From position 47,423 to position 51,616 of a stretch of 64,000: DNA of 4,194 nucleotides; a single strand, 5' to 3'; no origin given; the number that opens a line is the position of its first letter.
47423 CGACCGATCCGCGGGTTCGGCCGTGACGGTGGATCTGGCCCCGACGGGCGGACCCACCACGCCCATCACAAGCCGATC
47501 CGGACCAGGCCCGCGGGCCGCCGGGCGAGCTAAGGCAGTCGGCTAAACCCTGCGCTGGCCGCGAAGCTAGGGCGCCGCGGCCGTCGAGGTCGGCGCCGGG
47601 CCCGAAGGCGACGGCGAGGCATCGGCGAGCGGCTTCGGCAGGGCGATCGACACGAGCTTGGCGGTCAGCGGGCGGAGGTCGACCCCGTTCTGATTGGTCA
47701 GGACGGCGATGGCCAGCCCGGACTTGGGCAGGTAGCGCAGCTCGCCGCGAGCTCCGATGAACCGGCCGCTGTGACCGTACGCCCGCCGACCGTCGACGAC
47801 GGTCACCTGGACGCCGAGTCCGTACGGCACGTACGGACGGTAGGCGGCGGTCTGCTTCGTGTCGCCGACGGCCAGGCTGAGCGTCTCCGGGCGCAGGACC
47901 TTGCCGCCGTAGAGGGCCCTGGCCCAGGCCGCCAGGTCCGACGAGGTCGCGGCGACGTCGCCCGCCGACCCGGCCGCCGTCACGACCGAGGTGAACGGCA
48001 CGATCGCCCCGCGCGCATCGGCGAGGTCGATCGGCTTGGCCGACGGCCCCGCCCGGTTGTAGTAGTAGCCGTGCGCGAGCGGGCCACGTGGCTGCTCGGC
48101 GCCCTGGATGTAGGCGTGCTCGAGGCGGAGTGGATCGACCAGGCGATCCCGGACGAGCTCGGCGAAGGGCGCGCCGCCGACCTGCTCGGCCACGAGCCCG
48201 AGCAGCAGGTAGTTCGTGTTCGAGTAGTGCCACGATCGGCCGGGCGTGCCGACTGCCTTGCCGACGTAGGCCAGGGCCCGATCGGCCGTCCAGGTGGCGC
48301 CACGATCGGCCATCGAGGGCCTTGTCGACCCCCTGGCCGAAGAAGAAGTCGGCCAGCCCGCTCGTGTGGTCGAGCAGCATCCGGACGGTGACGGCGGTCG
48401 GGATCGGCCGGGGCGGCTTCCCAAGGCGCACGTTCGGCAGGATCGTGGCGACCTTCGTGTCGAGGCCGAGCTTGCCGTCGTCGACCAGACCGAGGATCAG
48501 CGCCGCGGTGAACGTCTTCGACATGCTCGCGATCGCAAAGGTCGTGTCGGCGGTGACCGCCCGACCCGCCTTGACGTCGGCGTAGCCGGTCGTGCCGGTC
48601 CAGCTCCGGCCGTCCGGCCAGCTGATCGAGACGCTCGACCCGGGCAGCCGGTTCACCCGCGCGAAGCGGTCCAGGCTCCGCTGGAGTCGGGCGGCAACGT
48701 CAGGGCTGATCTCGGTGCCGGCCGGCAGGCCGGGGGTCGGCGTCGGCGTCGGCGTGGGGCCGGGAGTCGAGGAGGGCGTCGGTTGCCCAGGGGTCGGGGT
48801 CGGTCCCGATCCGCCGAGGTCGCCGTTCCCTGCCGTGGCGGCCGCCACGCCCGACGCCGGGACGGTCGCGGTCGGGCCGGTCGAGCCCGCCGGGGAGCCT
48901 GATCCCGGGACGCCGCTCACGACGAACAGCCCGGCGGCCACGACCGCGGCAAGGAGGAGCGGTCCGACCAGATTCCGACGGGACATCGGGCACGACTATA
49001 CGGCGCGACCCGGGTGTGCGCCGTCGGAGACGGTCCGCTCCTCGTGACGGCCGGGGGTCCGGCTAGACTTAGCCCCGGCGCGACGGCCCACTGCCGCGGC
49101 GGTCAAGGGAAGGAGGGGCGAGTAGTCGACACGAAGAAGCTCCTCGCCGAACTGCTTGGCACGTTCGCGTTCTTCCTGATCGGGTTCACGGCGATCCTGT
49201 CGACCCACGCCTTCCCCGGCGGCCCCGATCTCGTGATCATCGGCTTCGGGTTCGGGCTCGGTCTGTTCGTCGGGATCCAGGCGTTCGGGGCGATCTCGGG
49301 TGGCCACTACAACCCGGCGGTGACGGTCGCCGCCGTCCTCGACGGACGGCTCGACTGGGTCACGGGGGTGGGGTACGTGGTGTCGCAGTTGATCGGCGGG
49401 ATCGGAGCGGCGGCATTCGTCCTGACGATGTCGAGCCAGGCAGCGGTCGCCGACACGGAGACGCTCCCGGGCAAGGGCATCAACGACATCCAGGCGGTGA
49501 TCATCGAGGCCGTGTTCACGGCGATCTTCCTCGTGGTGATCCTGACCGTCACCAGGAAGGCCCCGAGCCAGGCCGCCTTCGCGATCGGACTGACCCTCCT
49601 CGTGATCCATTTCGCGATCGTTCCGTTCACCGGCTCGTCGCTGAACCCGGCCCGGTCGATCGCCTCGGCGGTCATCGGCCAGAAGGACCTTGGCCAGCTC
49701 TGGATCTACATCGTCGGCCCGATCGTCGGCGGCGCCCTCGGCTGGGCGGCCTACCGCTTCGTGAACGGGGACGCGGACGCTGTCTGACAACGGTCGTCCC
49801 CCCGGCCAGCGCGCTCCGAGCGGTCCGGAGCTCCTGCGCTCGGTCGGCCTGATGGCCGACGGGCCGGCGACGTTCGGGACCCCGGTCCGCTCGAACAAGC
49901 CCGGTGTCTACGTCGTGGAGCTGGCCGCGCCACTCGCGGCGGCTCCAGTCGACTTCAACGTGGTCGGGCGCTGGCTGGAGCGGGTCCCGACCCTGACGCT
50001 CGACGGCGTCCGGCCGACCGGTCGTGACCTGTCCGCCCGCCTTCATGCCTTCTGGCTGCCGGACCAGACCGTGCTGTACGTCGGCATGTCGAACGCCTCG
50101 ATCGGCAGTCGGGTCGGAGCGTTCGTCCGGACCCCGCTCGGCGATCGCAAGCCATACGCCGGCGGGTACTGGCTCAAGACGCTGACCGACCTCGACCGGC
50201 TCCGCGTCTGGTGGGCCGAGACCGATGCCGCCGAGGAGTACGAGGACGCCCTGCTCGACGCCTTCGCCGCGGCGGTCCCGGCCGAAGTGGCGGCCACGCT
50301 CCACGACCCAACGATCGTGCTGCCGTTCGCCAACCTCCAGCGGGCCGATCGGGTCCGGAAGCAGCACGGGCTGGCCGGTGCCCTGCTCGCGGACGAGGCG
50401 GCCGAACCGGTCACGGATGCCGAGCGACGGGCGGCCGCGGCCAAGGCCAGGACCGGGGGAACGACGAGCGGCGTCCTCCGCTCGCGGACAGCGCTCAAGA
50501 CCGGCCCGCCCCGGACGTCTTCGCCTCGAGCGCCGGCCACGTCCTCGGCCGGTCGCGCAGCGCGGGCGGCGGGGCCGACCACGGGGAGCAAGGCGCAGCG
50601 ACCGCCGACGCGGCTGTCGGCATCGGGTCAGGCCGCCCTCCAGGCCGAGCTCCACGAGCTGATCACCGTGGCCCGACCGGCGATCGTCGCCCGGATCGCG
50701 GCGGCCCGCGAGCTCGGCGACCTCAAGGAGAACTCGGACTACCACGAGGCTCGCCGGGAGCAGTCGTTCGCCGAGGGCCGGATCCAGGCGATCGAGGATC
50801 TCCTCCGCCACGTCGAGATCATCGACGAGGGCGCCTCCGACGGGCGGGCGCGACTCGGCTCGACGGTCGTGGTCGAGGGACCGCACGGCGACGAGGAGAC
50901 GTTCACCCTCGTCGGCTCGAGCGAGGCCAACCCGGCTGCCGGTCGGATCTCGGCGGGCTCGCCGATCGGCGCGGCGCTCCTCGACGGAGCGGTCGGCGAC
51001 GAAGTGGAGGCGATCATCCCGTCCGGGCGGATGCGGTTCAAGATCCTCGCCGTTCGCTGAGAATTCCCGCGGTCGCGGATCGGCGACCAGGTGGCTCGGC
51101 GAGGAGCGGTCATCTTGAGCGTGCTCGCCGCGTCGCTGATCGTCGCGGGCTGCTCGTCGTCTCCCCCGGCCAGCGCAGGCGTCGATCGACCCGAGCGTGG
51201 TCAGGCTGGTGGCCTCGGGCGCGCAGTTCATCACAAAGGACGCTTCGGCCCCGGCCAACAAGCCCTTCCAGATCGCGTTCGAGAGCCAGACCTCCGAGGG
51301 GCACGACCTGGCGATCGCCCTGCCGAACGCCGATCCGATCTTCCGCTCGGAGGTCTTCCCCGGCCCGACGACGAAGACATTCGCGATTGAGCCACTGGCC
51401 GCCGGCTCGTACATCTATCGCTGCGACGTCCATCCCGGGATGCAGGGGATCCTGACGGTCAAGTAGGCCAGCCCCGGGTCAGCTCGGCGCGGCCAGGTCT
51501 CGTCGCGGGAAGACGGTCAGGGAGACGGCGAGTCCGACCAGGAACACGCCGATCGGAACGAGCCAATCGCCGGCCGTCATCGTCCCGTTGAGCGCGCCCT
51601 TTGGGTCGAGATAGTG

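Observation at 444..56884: About 20 single-base frame disruptions in otherwise well-conserved genes: indel-prone assembly or very recent pseudogenisation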

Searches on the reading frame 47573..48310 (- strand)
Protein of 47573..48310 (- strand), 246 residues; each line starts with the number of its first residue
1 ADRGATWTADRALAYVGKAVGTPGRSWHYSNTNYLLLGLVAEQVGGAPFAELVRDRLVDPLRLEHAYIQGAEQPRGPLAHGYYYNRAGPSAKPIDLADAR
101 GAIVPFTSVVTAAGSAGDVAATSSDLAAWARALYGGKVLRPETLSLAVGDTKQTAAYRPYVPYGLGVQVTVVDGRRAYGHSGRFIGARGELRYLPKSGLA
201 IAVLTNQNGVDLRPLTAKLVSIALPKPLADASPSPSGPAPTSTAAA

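Call 41: search_protein_families(library=pfam, proteins=[window:47573-48310:-], max_evalue=0.01)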
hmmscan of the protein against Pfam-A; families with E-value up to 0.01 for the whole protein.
window:47573-48310:- (246 aa): 1 family
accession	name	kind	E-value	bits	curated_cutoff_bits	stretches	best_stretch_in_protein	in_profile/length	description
PF00144.29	Beta-lactamase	-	4.9e-32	111.8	27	1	20-211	135-315/329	Beta-lactamase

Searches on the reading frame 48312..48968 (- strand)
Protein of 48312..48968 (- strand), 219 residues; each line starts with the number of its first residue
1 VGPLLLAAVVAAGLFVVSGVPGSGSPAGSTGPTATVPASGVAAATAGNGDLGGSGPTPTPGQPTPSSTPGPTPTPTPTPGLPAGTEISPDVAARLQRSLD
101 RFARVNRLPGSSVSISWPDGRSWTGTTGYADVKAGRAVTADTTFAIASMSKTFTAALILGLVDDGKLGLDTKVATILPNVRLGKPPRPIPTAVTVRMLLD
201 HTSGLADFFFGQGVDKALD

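Call 41: search_protein_families(library=pfam, proteins=[window:48312-48968:-], max_evalue=0.01)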
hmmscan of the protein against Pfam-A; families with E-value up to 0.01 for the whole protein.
window:48312-48968:- (219 aa): 2 families
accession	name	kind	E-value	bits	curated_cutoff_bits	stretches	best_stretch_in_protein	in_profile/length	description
PF00144.29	Beta-lactamase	-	2.9e-27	96.2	27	1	107-216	13-117/329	Beta-lactamase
PF13354.11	Beta-lactamase2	-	0.0062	16.3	22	1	137-174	14-51/214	Beta-lactamase enzyme family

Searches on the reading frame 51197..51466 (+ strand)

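Call 58: search_protein_families(library=pfam, proteins=[window:51197-51466:+], max_evalue=0.0001)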
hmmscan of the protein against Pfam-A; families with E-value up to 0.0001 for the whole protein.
window:51197-51466:+ (89 aa): 1 family
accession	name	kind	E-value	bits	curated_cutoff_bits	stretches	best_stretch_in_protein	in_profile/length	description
PF13473.12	Cupredoxin_1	-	7.2e-07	29.6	27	1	6-88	27-104/104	Cupredoxin-like domain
